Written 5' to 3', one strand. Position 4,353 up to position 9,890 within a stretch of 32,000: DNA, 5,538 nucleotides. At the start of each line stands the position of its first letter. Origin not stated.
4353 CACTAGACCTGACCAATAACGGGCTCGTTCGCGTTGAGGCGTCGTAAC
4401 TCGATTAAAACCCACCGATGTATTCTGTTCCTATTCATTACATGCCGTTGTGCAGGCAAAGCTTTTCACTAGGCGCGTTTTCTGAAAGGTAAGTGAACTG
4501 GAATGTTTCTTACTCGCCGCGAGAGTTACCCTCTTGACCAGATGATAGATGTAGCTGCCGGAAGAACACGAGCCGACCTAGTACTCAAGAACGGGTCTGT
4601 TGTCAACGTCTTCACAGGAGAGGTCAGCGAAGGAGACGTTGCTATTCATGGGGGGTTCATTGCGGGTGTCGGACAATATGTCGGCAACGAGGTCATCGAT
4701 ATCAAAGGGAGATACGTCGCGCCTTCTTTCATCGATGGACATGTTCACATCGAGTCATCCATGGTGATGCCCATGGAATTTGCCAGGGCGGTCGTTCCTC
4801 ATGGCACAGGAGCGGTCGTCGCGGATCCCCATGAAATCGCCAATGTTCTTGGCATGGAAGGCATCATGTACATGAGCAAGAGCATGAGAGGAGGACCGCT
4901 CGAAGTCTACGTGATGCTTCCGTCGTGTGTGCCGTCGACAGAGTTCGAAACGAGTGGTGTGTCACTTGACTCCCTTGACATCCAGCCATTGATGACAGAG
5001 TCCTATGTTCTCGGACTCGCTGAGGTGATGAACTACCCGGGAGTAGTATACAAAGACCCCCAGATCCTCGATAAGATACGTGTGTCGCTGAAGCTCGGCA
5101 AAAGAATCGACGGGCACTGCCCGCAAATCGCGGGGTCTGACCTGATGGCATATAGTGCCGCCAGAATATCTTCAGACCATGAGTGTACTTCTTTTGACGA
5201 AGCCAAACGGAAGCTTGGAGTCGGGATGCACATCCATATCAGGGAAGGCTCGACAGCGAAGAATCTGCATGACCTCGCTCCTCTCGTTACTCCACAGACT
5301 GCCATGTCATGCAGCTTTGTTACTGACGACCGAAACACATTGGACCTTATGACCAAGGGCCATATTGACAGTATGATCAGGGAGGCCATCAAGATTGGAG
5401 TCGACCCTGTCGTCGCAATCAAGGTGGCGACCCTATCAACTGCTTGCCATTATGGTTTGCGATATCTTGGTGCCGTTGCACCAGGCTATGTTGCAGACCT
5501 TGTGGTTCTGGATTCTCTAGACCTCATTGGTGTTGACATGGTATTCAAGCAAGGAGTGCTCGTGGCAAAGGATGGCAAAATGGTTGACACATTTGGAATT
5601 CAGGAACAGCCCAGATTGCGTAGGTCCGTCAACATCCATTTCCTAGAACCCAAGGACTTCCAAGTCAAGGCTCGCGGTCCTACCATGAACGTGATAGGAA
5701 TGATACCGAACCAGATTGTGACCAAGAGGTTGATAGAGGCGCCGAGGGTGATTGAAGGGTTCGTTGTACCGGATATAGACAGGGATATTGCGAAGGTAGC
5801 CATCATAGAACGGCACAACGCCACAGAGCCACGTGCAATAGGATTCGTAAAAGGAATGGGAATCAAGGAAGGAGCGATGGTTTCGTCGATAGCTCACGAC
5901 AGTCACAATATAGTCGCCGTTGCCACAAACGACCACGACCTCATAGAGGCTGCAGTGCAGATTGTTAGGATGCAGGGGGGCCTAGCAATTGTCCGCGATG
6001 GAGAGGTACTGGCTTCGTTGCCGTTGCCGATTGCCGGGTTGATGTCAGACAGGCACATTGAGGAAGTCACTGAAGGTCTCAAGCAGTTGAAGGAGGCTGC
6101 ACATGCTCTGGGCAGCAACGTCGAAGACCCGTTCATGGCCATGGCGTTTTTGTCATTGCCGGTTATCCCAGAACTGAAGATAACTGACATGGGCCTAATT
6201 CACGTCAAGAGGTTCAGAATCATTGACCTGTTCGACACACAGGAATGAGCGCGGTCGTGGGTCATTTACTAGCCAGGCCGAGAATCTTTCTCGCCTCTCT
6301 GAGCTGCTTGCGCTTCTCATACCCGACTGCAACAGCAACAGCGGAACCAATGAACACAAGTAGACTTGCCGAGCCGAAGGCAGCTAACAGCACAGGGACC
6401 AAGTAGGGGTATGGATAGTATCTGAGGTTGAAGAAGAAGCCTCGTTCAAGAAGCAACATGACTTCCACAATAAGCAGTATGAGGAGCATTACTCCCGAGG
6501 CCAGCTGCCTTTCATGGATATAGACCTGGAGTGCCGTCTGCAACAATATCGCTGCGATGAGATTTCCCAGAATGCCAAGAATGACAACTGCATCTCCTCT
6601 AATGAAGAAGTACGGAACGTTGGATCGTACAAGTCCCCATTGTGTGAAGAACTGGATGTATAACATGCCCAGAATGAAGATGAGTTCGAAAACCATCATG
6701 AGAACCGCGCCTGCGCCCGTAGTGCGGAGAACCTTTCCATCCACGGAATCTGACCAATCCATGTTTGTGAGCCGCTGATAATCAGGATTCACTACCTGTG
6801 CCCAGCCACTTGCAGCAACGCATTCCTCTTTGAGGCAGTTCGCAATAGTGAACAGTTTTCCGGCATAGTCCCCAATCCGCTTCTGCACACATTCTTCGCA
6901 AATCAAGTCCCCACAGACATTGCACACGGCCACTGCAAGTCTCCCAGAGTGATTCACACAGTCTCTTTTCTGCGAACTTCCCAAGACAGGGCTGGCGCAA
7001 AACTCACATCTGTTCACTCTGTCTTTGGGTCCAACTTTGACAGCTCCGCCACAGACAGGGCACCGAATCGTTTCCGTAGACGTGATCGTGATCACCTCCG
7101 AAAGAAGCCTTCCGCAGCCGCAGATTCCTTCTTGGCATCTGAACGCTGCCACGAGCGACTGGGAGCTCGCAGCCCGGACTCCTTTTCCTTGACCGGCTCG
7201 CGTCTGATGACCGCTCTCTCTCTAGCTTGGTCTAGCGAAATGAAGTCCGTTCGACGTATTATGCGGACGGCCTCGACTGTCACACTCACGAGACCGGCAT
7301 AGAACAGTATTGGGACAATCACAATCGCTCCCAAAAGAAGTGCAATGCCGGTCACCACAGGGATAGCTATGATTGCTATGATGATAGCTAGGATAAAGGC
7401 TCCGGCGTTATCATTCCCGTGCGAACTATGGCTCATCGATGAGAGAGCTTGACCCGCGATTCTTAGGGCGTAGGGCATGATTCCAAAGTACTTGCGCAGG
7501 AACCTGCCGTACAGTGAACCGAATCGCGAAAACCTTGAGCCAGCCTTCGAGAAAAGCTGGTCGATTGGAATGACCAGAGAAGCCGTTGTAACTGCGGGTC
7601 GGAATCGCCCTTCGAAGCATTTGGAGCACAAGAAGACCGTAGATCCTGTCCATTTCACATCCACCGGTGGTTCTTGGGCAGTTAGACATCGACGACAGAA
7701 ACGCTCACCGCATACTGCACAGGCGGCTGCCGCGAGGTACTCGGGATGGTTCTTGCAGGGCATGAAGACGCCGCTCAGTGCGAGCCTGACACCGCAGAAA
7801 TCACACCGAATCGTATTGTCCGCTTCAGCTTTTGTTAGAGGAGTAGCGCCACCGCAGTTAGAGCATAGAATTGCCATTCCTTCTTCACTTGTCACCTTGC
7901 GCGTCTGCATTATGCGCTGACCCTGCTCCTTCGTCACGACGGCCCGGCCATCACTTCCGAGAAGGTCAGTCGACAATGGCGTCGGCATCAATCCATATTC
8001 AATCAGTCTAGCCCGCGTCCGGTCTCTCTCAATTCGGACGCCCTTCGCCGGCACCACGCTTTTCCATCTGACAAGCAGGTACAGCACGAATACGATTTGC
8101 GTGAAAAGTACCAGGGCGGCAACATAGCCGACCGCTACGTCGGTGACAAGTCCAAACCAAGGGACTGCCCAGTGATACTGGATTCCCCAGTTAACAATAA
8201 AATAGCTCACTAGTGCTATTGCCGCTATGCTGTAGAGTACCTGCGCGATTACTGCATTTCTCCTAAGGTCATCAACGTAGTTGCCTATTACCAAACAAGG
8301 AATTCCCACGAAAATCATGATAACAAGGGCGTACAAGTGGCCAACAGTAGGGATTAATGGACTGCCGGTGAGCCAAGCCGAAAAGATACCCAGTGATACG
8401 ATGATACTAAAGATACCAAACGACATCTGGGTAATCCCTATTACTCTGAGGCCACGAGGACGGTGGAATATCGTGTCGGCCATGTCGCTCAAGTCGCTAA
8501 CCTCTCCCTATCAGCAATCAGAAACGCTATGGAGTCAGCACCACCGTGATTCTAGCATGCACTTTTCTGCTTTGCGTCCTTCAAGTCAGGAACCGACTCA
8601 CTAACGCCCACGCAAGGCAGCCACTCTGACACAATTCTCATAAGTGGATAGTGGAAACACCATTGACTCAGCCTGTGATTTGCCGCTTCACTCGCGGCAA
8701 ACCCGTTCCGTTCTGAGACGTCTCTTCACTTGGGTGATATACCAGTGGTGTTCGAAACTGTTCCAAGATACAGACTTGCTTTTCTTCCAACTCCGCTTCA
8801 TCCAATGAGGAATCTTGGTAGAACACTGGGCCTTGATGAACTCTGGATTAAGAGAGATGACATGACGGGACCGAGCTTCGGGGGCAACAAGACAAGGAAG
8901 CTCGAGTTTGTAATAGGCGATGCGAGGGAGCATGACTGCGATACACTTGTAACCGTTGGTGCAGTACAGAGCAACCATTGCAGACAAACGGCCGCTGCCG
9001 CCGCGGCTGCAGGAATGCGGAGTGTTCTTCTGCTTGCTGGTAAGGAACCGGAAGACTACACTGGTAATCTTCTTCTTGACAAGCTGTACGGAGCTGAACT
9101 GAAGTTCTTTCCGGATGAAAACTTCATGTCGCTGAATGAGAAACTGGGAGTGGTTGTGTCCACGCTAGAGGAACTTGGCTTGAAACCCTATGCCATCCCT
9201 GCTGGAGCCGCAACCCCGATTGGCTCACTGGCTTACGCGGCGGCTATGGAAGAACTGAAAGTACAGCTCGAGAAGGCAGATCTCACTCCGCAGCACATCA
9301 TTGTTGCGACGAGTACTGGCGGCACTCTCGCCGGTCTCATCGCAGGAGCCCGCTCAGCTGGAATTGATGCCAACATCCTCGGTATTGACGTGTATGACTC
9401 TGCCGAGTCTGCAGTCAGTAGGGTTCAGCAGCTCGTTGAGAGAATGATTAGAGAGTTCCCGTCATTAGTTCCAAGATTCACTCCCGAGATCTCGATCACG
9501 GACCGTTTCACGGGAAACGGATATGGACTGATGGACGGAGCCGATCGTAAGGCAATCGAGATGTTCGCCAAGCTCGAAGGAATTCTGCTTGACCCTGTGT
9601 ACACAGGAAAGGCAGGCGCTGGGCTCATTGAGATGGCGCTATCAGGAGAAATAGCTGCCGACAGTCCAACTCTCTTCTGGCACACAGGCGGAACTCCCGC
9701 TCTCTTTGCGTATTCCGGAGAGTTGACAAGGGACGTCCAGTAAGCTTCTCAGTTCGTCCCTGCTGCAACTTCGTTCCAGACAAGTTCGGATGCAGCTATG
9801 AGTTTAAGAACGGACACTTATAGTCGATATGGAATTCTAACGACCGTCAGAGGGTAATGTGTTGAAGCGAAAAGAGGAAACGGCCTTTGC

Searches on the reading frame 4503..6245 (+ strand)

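Call 21: search_protein_families(library=pfam, proteins=[window:4503-6245:+], max_evalue=0.00001)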
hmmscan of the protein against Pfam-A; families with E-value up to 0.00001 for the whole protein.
window:4503-6245:+ (581 aa): 3 families
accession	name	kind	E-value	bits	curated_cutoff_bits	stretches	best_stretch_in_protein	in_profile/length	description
PF13382.11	Adenine_deam_C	-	1.2e-64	217.3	27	1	404-571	1-168/169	Adenine deaminase C-terminal domain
PF01979.26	Amidohydro_1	-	1.5e-28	100.5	25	1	71-352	1-343/345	Amidohydrolase family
PF07969.17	Amidohydro_3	-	1.9e-07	31.4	29.7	0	63-87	1-25/472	Amidohydrolase family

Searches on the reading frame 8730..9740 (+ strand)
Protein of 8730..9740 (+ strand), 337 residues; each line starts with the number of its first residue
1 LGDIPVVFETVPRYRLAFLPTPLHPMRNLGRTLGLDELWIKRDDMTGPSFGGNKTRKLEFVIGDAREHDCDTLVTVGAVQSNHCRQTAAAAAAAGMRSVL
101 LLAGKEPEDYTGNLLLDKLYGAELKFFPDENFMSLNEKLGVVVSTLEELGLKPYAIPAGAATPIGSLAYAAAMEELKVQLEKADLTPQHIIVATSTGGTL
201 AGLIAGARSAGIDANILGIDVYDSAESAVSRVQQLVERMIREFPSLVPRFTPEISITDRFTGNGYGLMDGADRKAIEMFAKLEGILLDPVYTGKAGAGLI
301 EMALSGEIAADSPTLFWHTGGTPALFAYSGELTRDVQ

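Call 21: search_protein_families(library=pfam, proteins=[window:8730-9740:+], max_evalue=0.00001)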
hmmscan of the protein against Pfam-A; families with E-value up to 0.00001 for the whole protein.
window:8730-9740:+ (337 aa): 1 family
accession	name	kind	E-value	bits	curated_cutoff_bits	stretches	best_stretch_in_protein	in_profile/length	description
PF00291.31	PALP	-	1.1e-44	153.4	35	1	17-320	4-295/295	Pyridoxal-phosphate dependent enzyme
